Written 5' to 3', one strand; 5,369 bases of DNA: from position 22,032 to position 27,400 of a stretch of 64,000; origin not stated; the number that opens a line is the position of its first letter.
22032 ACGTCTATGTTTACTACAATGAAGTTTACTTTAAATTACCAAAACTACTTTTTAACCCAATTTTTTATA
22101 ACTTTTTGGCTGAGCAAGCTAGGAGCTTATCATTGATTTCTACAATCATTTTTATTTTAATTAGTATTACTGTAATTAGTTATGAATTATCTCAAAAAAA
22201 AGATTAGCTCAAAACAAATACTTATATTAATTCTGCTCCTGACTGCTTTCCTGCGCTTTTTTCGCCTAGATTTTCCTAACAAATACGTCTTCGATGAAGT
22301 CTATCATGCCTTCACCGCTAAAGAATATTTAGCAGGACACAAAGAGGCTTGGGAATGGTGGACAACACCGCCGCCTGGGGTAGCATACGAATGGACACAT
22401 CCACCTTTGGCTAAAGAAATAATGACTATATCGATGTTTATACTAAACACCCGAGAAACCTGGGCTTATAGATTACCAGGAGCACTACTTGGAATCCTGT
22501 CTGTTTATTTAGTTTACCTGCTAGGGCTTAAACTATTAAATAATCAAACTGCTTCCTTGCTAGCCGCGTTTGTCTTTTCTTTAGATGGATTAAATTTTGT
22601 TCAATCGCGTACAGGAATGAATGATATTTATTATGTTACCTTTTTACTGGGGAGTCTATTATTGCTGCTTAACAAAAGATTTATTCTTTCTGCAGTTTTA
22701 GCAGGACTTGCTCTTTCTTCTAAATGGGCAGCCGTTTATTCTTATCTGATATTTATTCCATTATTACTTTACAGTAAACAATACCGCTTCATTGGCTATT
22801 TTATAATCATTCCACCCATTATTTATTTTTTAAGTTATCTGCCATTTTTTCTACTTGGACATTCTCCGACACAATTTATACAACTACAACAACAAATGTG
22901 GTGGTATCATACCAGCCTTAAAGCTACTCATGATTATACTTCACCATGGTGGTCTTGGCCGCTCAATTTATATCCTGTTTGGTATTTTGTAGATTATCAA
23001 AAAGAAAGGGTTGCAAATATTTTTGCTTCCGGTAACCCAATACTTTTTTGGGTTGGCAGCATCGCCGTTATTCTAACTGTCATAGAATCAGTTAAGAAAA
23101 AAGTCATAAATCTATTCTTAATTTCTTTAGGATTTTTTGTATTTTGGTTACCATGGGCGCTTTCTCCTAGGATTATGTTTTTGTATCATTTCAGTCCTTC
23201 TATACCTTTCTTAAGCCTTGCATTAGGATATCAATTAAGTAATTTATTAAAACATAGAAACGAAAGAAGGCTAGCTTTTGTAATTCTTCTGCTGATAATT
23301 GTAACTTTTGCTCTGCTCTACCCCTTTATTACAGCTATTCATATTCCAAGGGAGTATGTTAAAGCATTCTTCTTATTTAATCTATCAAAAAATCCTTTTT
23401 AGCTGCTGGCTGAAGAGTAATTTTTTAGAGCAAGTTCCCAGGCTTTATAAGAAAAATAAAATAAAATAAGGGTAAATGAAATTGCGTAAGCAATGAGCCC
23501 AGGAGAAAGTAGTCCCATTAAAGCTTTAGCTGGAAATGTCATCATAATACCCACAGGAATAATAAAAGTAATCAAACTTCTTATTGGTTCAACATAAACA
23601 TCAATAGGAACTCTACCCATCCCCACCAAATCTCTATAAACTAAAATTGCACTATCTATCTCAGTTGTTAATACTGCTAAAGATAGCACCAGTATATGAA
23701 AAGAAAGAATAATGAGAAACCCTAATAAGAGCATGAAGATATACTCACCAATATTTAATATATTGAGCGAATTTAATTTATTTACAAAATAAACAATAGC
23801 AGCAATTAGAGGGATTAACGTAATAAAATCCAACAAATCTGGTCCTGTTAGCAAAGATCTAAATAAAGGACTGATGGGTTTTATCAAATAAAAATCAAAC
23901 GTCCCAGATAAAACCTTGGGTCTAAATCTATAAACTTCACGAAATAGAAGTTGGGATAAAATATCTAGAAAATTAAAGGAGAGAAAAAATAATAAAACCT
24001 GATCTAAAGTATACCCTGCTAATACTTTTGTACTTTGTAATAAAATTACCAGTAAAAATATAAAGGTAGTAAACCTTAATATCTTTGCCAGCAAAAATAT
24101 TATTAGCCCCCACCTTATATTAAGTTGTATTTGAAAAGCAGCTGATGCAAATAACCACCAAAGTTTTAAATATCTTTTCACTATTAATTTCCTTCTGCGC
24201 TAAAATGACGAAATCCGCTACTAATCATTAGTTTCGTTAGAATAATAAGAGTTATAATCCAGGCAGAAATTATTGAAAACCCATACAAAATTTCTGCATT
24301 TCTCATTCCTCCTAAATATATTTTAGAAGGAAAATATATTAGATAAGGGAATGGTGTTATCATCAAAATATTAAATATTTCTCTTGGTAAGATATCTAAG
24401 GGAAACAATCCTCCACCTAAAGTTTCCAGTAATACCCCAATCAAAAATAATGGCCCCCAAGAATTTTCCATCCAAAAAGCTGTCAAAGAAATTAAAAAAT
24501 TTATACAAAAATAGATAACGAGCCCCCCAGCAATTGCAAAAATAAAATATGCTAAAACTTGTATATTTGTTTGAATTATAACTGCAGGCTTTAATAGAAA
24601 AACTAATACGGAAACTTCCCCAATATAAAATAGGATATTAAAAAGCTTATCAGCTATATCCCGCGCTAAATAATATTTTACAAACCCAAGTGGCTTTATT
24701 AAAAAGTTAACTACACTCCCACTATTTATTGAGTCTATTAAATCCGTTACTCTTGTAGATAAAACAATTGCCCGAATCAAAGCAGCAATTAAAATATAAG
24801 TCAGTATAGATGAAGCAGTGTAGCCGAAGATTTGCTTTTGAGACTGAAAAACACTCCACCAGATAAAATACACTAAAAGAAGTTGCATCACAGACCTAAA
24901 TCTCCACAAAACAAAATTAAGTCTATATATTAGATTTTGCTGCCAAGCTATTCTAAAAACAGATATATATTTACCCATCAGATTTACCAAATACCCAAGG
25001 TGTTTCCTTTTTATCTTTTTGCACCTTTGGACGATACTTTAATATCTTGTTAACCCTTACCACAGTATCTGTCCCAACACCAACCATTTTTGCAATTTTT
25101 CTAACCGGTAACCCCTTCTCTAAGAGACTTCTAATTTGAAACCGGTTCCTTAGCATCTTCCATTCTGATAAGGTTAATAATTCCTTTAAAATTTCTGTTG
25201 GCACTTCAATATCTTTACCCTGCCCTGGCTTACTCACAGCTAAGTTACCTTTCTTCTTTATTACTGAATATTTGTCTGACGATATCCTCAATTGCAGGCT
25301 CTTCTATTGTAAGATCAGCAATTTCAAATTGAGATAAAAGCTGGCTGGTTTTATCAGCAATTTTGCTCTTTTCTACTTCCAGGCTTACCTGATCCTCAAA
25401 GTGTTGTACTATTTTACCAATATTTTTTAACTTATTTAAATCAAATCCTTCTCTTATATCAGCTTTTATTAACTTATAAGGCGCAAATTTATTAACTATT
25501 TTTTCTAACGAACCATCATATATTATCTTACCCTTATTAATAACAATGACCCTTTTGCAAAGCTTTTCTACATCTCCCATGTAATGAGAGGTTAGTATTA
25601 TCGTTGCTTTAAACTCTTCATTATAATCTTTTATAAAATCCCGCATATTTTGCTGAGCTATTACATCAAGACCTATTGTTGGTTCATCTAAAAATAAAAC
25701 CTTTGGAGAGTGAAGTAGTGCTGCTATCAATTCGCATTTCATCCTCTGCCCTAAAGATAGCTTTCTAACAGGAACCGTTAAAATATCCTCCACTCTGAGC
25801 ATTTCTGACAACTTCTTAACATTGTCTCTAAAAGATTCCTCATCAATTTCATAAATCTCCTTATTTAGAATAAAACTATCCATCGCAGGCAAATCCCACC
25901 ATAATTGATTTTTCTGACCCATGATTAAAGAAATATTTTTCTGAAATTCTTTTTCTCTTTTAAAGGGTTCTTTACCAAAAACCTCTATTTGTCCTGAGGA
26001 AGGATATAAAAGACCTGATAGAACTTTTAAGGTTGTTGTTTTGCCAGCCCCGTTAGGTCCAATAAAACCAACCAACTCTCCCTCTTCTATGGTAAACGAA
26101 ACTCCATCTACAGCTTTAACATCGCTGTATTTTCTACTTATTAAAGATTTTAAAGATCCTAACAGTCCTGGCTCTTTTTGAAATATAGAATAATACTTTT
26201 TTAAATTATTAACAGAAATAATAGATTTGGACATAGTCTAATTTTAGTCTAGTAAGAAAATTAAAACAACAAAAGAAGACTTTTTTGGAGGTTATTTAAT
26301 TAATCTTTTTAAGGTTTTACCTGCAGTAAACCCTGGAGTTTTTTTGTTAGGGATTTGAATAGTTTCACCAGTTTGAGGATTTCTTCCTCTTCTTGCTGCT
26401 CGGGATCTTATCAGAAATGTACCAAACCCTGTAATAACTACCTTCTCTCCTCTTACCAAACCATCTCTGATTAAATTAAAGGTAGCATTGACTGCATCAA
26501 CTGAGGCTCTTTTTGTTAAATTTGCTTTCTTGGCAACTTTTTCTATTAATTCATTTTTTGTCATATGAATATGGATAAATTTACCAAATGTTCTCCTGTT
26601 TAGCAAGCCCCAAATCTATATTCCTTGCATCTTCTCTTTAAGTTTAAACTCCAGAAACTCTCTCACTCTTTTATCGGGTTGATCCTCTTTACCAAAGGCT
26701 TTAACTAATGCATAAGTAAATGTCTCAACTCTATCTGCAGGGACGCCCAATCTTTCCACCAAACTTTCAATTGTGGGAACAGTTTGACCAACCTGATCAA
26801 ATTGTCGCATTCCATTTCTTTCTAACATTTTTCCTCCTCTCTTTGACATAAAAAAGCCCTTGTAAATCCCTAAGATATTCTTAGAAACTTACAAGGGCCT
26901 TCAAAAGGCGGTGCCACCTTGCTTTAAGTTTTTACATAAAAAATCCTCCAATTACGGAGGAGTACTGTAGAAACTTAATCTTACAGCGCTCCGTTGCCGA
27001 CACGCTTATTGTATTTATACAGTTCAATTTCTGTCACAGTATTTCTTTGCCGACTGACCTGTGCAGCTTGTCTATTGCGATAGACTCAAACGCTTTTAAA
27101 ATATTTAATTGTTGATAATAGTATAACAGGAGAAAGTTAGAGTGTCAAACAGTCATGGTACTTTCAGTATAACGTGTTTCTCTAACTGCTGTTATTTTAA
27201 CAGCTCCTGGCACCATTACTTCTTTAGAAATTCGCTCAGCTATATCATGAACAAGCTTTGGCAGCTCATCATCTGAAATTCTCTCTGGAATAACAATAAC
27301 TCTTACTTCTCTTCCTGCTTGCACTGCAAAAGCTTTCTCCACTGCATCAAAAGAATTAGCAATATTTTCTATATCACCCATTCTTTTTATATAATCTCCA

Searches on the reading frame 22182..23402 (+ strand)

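Call 19: search_protein_families(library=pfam, proteins=[window:22182-23402:+], max_evalue=0.001)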
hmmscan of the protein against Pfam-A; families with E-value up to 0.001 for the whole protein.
window:22182-23402:+ (406 aa): 3 families
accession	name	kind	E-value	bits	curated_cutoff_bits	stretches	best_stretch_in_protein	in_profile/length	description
PF16192.10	PMT_4TMC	-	7.5e-22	78.2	32.4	1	231-395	4-195/202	C-terminal four TMM region of protein-O-mannosyltransferase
PF02366.24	PMT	-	1.2e-14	54.9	22.7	1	16-203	2-204/245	Dolichyl-phosphate-mannose-protein mannosyltransferase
PF13231.12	PMT_2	-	3.6e-09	37.5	26.1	1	73-202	2-136/160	Dolichyl-phosphate-mannose-protein mannosyltransferase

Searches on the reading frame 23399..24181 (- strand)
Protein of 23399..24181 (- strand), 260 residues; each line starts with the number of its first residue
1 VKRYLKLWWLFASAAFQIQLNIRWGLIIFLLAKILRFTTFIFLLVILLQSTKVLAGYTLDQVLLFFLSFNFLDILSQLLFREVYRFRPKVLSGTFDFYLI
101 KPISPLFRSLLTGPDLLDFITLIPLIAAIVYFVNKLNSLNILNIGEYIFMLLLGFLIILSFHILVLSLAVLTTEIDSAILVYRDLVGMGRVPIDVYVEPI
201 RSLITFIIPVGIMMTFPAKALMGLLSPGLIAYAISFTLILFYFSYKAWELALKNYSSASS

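Call 19: search_protein_families(library=pfam, proteins=[window:23399-24181:-], max_evalue=0.001)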
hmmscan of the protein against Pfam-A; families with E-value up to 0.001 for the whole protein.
window:23399-24181:- (260 aa): 1 family
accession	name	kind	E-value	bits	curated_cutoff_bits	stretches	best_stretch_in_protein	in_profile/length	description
PF06182.17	ABC2_membrane_6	-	2.4e-34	119.6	22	1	37-259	5-229/229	ABC-2 family transporter protein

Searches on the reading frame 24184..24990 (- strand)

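Call 19: search_protein_families(library=pfam, proteins=[window:24184-24990:-], max_evalue=0.001)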
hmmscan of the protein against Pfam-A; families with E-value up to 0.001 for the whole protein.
window:24184-24990:- (268 aa): 1 family
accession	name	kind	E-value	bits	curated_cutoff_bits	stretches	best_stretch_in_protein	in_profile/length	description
PF06182.17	ABC2_membrane_6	-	1.3e-18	68.1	22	1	37-267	4-229/229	ABC-2 family transporter protein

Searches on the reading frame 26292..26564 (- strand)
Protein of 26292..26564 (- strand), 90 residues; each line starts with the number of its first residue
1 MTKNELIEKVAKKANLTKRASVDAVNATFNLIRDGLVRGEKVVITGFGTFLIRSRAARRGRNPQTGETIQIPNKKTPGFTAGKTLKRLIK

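Call 19: search_protein_families(library=pfam, proteins=[window:26292-26564:-], max_evalue=0.001)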
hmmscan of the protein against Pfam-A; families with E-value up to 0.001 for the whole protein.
window:26292-26564:- (90 aa): 1 family
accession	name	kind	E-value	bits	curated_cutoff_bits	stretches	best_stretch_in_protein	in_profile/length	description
PF00216.26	Bac_DNA_binding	-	2.5e-31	108.2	22.4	1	1-89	1-89/90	Bacterial DNA-binding protein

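Call 36: find_encoding_contigs(protein=window:26292-26564:-, flank=4000, max_places=10)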
Protein window:26292-26564:- (90 aa): 4 contigs read that carry it; 3 places shown.
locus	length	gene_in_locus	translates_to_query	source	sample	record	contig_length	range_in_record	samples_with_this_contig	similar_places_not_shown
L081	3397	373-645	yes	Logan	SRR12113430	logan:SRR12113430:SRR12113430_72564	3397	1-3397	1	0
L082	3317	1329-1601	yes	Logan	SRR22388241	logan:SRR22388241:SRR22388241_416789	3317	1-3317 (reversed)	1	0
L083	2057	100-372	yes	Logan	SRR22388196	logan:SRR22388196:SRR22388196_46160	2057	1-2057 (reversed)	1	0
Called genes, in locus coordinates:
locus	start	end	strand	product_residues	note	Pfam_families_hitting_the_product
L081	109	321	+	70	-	-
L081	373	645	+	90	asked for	PF00216:Bac_DNA_binding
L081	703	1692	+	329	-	PF00005:ABC_tran, PF13304:AAA_21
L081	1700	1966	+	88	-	PF01371:Trp_repressor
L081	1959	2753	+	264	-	PF06182:ABC2_membrane_6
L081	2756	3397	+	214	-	?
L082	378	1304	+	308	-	PF02729:OTCace_N, PF00185:OTCace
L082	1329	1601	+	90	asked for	PF00216:Bac_DNA_binding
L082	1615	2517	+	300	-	-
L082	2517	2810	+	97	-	PF01371:Trp_repressor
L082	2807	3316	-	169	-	?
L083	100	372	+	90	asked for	PF00216:Bac_DNA_binding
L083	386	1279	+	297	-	-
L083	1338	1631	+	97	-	PF01371:Trp_repressor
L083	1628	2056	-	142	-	?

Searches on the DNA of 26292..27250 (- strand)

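Call 9: search_rna_families(source=window, start=26500, end=27250, threshold=evalue, max_evalue=10, show_alignments=3)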
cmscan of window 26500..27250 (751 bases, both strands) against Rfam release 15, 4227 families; matches with E-value up to 10: 5.
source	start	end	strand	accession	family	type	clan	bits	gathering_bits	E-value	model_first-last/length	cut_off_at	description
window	26890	27117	-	RF00230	T-box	Cis-reg; leader;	-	24.7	93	0.0022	1-219/219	no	T-box leader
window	26846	26908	-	RF03664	MIR6288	Gene; miRNA;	-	23.9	74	0.035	1-92/92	no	MIR6288 microRNA precursor family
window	26856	26898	+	RF00207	K10_TLS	Cis-reg;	-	15.8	43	4.7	1-48/48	no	K10 transport/localisation element (TLS)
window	26846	26909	-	RF03670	MIR3932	Gene; miRNA;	-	15.4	150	7.6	1-123/123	no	MIR3932 microRNA precursor family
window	26769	26905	-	RF01653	ceN80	Gene; snRNA; snoRNA; HACA-box;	-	14.5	80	4.8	1-131/131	no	Caenorhabditis snoRNA ceN80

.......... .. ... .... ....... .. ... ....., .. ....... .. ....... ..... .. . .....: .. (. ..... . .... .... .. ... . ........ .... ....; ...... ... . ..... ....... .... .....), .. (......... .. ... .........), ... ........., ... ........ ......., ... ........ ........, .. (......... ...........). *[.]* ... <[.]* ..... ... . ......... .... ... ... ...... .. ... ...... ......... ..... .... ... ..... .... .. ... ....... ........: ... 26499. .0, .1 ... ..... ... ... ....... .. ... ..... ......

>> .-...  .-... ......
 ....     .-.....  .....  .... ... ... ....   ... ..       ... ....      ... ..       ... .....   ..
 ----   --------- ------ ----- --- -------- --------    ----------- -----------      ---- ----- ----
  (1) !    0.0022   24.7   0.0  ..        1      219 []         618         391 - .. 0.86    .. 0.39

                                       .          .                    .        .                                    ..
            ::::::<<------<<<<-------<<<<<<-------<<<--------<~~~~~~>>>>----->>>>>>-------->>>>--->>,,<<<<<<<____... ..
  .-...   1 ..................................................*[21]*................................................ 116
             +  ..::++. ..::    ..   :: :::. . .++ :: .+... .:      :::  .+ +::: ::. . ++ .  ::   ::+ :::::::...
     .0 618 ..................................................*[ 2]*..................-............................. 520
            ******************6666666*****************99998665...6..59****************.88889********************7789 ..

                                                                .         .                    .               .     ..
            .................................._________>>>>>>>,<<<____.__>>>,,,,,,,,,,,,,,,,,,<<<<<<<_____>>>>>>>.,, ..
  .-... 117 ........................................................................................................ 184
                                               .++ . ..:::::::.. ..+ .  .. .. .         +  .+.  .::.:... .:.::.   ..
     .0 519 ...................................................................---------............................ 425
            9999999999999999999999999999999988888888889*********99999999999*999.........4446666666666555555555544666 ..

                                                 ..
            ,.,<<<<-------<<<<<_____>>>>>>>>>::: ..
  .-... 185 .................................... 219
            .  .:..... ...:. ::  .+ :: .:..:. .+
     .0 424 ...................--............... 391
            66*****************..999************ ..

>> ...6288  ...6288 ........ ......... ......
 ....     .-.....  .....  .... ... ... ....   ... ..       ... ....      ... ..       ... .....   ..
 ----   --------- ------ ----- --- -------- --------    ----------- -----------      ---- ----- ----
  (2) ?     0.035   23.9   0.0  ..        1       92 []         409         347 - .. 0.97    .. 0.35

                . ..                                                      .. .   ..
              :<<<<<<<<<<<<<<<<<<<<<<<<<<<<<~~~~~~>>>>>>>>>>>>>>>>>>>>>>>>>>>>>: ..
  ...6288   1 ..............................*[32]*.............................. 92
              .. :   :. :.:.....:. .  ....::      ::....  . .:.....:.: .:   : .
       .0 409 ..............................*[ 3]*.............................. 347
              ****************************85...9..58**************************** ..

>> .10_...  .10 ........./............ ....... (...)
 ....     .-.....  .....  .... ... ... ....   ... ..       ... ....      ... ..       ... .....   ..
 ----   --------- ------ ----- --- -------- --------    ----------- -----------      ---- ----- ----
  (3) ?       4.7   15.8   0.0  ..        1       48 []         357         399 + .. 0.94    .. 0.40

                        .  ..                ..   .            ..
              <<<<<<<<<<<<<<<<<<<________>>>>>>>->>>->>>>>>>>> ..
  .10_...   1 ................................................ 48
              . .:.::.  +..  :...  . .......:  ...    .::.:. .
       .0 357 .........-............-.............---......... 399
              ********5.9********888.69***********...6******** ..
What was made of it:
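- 26849..27113 (-): T-box leader 2. T-box sequence at 26920-26907; terminator 26899-26855 plus a U-run. Rfam T-box 24.7 bits, E 0.0022 (call 9).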

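Call 43: search_rna_families(source=L082, start=1, end=420, threshold=evalue, max_evalue=1, show_alignments=1)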
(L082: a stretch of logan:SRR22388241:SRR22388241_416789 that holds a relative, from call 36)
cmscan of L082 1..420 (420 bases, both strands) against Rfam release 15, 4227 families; matches with E-value up to 1: 7.
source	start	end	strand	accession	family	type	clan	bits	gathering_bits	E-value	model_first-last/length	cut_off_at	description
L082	90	301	+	RF00230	T-box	Cis-reg; leader;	-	26.7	93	0.00037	1-219/219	no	T-box leader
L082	276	387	-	RF00121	MicC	Gene; sRNA;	-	23.2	90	0.33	1-123/123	no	MicC RNA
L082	190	250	+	RF00372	sroH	Gene; sRNA;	-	22.4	80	0.002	99-161/161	no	sroH RNA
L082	273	346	+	RF00977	mir-600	Gene; miRNA;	-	21.9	80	0.094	1-76/76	no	mir-600 microRNA precursor family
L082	284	341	-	RF03996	mir-3012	Gene; miRNA;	-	21.2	90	0.19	1-68/68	no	mir-3012 microRNA precursor family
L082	98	167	-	RF01315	CRISPR-DR2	Gene; CRISPR;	CL00014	18.7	37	0.86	1-30/30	no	CRISPR RNA direct repeat element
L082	269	415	+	RF01253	snR46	Gene; snRNA; snoRNA; HACA-box;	CL00021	17.1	43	0.51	1-197/197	no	Small nucleolar RNA snR46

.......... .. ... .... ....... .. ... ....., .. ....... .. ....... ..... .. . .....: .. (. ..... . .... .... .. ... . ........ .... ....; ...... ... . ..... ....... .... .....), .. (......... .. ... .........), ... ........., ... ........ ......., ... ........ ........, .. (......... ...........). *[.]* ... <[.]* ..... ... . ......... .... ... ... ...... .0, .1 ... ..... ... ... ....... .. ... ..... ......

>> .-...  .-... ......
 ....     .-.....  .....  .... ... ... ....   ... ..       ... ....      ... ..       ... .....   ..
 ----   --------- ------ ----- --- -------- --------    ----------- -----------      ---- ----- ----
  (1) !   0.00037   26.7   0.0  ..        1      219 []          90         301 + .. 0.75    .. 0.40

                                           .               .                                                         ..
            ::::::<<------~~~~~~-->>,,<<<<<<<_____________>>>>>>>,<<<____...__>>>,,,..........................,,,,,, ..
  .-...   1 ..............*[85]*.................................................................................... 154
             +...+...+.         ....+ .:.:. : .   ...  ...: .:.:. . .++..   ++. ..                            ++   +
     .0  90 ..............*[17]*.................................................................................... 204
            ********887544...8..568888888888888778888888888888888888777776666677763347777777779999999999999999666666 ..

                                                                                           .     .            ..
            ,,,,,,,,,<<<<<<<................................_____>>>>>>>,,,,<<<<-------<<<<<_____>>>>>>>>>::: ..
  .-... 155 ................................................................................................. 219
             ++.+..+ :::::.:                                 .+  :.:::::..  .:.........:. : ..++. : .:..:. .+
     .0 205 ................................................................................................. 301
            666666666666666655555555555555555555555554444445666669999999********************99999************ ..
